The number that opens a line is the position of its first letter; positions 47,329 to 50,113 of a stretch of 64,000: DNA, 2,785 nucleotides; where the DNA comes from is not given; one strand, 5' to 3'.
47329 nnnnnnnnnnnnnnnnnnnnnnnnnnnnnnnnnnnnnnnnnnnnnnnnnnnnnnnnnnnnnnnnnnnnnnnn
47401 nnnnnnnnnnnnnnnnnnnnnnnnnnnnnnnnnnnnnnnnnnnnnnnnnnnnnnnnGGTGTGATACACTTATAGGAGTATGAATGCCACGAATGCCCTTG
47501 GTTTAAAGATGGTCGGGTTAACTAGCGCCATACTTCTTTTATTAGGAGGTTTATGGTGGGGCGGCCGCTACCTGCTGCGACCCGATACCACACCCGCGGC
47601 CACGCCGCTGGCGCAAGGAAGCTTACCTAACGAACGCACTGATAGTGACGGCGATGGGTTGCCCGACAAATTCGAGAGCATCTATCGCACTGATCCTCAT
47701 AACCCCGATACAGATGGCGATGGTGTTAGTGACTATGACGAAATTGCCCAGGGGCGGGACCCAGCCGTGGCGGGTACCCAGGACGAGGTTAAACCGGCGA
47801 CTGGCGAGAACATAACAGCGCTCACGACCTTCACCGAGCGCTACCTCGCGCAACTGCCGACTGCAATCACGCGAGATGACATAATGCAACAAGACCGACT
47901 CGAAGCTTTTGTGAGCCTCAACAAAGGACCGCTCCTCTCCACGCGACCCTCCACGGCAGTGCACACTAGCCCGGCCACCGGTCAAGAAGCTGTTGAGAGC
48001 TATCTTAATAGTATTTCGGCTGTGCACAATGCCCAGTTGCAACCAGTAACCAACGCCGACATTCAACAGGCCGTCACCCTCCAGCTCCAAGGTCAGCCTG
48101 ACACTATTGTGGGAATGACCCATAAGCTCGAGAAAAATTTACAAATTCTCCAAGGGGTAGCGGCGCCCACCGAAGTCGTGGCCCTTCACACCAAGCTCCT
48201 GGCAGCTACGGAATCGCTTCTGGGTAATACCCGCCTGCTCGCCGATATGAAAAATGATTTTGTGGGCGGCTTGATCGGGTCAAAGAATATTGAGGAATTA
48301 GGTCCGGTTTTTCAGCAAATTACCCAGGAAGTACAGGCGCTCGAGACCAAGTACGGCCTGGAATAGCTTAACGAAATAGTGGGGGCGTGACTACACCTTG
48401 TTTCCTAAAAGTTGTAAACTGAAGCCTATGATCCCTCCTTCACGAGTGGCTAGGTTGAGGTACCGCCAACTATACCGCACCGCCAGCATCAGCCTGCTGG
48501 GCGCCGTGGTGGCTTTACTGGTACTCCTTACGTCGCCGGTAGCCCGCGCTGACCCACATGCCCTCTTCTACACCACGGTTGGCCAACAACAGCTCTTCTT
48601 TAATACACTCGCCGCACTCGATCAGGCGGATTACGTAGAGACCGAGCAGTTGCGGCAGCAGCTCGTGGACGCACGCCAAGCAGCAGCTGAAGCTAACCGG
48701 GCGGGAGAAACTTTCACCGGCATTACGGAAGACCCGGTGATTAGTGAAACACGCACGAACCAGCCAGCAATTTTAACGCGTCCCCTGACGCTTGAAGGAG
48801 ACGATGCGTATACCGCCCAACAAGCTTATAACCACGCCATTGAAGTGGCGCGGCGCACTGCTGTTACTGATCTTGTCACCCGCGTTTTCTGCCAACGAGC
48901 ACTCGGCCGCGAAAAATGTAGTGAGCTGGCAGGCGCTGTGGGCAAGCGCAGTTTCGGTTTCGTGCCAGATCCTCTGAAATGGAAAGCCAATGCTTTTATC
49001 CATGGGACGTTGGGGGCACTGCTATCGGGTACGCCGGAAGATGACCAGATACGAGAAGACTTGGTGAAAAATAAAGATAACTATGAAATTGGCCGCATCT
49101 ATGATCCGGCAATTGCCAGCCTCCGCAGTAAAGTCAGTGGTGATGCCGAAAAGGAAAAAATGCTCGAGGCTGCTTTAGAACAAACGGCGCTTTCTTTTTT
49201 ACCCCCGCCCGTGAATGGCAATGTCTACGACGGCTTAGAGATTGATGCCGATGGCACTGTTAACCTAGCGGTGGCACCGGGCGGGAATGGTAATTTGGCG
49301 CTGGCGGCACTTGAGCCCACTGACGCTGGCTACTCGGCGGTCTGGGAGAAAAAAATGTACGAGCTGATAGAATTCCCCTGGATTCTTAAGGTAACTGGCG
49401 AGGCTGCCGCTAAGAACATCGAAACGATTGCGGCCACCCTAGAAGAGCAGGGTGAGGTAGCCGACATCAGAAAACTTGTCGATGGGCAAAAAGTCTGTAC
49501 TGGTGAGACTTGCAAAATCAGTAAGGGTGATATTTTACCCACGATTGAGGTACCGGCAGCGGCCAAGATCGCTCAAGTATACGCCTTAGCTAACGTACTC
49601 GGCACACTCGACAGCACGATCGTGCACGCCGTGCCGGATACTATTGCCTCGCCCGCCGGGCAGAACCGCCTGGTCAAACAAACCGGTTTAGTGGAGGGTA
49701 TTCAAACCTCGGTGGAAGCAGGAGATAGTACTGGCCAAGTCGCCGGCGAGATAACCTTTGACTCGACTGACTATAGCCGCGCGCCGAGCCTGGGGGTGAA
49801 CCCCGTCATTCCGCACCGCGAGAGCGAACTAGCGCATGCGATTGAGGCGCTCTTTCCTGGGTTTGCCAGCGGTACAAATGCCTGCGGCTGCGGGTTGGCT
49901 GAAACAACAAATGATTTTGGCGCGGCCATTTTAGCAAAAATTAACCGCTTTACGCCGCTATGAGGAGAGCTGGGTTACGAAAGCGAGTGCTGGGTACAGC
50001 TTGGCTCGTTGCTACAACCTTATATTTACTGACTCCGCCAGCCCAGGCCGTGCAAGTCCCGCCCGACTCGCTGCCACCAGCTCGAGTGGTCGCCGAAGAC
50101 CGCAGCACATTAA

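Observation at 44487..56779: Twelve-gene co-directional operon encoding a minimal type IV secretion-like apparatus with an unusual secreted-protein cargo set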

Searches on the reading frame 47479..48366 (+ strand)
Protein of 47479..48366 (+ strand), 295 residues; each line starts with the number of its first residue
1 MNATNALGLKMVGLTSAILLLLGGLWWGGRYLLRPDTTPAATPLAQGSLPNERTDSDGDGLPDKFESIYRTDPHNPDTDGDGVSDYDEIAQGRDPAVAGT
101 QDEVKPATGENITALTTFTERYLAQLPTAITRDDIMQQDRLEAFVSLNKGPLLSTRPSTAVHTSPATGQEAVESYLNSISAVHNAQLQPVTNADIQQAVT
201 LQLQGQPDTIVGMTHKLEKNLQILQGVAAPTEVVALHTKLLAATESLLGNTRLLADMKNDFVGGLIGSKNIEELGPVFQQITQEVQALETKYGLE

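Call 5: search_protein_families(library=pfam, max_evalue=0.1, proteins=[window:47479-48366:+])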
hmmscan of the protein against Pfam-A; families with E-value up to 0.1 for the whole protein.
window:47479-48366:+ (295 aa): 2 families
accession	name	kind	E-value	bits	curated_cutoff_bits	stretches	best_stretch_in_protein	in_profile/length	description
PF18884.5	TSP3_bac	-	3.3e-12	46.4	25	2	55-76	1-22/22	Bacterial TSP3 repeat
PF03495.19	Binary_toxB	-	0.075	13.7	25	0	69-93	40-64/78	Clostridial binary toxin B/anthrax toxin PA Ca-binding domain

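Call 6: search_protein_families(library=ncbifam, max_evalue=0.1, proteins=[window:47479-48366:+])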
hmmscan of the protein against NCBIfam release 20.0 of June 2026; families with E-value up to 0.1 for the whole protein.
window:47479-48366:+ (295 aa): 2 families
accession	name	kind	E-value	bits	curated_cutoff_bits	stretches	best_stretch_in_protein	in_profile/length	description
NF033765.2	gliding_CglD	equivalog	3.9e-06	25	400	1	52-91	204-243/1124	adventurous gliding motility lipoprotein CglD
NF047639.1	throspo3_MtsD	equivalog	3.5e-05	22.2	800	1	54-96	481-528/651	cell-cell cohesion protein MtsD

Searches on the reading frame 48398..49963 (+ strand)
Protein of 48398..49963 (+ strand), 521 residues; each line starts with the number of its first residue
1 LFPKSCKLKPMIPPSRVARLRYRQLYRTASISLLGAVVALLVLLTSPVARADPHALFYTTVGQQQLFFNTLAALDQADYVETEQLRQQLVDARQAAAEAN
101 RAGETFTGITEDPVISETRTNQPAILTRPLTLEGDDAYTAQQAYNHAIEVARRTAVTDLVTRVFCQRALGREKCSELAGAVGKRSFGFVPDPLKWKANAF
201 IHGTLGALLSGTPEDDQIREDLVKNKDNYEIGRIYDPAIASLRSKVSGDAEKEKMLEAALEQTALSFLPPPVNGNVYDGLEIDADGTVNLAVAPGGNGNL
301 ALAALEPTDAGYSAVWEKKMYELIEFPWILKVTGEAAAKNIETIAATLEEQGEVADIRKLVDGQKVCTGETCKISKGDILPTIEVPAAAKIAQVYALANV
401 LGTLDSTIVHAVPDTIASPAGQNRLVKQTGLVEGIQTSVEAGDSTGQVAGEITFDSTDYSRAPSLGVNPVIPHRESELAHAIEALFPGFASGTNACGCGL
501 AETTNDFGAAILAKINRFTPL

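Call 5: search_protein_families(library=pfam, max_evalue=0.1, proteins=[window:48398-49963:+])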
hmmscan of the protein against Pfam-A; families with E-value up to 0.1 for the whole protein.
window:48398-49963:+ (521 aa): 0 families

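Call 6: search_protein_families(library=ncbifam, max_evalue=0.1, proteins=[window:48398-49963:+])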
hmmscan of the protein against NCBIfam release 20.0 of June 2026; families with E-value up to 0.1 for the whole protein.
window:48398-49963:+ (521 aa): 0 families

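Call 51: search_solved_structures(query=A5, max_evalue=1)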
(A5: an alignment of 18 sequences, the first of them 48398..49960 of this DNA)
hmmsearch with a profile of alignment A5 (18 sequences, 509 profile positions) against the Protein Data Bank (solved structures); distinct sequences matched with E-value up to 1: 0.

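Call 61: search_protein_representatives(protein=window:48398-49960:+)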
Query: 521 residues. Proteins with E-value up to 0.001 (for the whole library): 138; up to 1e-10: 117; up to 1e-30: 59. The best 138 are listed.
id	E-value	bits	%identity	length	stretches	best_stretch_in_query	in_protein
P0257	0.0e+00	1126.1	100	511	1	11-521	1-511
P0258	4.2e-133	461.2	49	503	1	23-519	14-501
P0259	2.2e-88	313.7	41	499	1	46-519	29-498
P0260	1.1e-80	288.4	38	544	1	32-519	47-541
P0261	6.4e-65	236.4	37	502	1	49-519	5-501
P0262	8.7e-58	212.9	38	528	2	31-298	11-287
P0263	5.1e-52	193.8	33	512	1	36-520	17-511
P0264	7.3e-51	190.0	41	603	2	36-289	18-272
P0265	1.2e-50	189.3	38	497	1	32-486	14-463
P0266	1.1e-46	176.2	35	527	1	36-437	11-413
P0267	1.1e-45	173.0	34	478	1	33-516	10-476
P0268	6.5e-45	170.4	36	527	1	33-443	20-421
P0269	1.6e-44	169.1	35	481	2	32-294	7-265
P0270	1.0e-43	166.4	32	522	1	47-518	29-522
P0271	3.4e-43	164.7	34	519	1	34-520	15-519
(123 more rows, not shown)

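Call 72: predict_structure(alignment_id=A7)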
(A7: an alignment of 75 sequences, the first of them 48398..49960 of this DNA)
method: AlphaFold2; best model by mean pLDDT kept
length: 521 residues; sequences in the alignment: 75
mean_pLDDT: 78.4   pTM: 0.67
mean pLDDT of the five models: 78.4, 78.2, 77.7, 73.3, 72.6
residues with pLDDT >= 90: 177; 70-90: 194; 50-70: 106; < 50: 44
segments of 3 or more residues with pLDDT < 50: 1-3, 50-56, 293-307, 436-439, 494-502
pLDDT, mean of each block of 10 residues (from residue 1): 45 58 77 88 72 49 66 67 79 80 65 82 72 85 91 92 87 73 76 94 97 94 87 96 95 94 93 80 85 49 46 74 90 97 96 92 81 83 94 95 94 91 79 51 54 59 84 90 83 50 57 73 49
secondary structure, 60 per line:
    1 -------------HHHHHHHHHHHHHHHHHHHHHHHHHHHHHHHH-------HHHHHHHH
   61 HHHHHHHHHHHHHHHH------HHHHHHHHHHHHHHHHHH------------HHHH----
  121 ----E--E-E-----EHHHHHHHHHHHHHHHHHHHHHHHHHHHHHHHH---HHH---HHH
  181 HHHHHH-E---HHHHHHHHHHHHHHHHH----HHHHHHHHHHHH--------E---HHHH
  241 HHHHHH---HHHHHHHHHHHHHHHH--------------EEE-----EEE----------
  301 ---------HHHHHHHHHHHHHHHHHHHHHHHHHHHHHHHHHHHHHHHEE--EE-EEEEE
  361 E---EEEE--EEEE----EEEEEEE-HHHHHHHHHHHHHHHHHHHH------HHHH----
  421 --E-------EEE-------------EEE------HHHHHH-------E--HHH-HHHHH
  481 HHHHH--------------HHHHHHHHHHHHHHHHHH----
elements in order: H14-45 H53-76 H83-100 H113-116 H137-168 H178-186 H192-208 H213-224 H237-246 H250-265 E280-282 E288-290 H310-348 E356-361 E365-368 E371-374 E379-385 H387-406 H413-416 E431-433 E447-449 H456-461 H476-485 H500-517

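Call 75: fold_search(model_id=the predicted structure, library=pdb)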
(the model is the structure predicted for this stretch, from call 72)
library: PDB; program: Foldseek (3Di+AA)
matches with E <= 10: 70; with E <= 0.001: 0
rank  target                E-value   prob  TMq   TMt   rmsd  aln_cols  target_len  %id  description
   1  1r8i                  3.8e-01  0.11  0.10  0.20  27.5       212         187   12  Crystal structure of TraC (released 2004-01-06)
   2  2q98                  1.2e+00  0.04  0.08  0.15  26.7       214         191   13  X-ray structure of a prolactin antagonist (released 2007-09-11)
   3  3npz_A                1.5e+00  0.04  0.08  0.17  27.5       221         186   12  Prolactin Receptor (PRLR) Complexed with the Natural Hormone (PRL) (released 2010-10-06)
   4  7e2y_R                1.6e+00  0.05  0.10  0.16  24.7       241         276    7  Serotonin-bound Serotonin 1A (5-HT1A) receptor-Gi protein complex (released 2021-04-14)
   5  4wic_D                1.8e+00  0.01  0.06  0.09  45.8       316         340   14  Immediate-early 1 protein (IE1) of rhesus macaque cytomegalovirus (released 2015-07-15)
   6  8to0_Ai               2.3e+00  0.03  0.08  0.13  41.8       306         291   11  48-nm repeating structure of doublets from mouse sperm flagella (released 2023-11-01)
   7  8ww7_F                2.6e+00  0.02  0.07  0.05  25.2       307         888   14  Structure of AMPPNP-Form AsfvPrimPol Dodecamer (released 2025-04-30)
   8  8xip_A                2.9e+00  0.04  0.09  0.16  25.6       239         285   10  Structure of Pasireotide-SSTR1 G protein complex (released 2024-07-03)
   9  4x0r_B                2.9e+00  0.03  0.08  0.16  31.2       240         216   10  Crystal structure of human MxB stalk domain (released 2014-12-10)
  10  9y6s_9a               2.9e+00  0.02  0.07  0.03  29.6       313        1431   10  96-nm repeat of the Leishmania tarentolae doublet microtubule (released 2025-12-17)
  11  7xge_A                3.1e+00  0.03  0.08  0.21  27.3       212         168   16  Crystal structure of MCL-1 in complex with computationally designed inhibitor protein (released 2022-07-20)
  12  3m3w_B                3.3e+00  0.03  0.08  0.13  37.4       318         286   12  Crystal structure of mouse PACSIN3 BAR domain mutant (released 2011-03-16)
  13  8r7e_A                3.3e+00  0.02  0.08  0.05  19.5       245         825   10  MutSbeta bound to compound CHDI-00898647 in the canonical DNA-mismatch bound form (released 2024-11-27)
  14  8i7r_Fc               3.5e+00  0.03  0.09  0.13  43.6       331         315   10  In situ structure of axonemal doublet microtubules in mouse sperm with 48-nm repeat (released 2023-10-11)
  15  9m8v_A                3.5e+00  0.02  0.08  0.14  28.3       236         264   11  dimer-GPR3-Gs complex (released 2025-09-24)
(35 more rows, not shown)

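Call 82: search_solved_structures(query=A7, max_evalue=10)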
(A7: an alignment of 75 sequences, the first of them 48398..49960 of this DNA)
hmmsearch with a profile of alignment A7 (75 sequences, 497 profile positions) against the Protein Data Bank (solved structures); distinct sequences matched with E-value up to 10: 5.
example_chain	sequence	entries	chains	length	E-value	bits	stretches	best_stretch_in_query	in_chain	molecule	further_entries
9tln_A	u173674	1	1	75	0.12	15.2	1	200-248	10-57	Sc-apCC-2-BCL-xL-2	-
2mq8_A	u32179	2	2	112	0.64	12.7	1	225-289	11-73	De novo designed protein LFR1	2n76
6qo1_A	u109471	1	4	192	1.9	11.2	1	208-328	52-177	Putative surface protein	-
1gq6_A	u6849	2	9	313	2.1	11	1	254-335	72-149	PROCLAVAMINATE AMIDINO HYDROLASE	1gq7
6roc_A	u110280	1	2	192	2.9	10.6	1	208-328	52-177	Putative surface protein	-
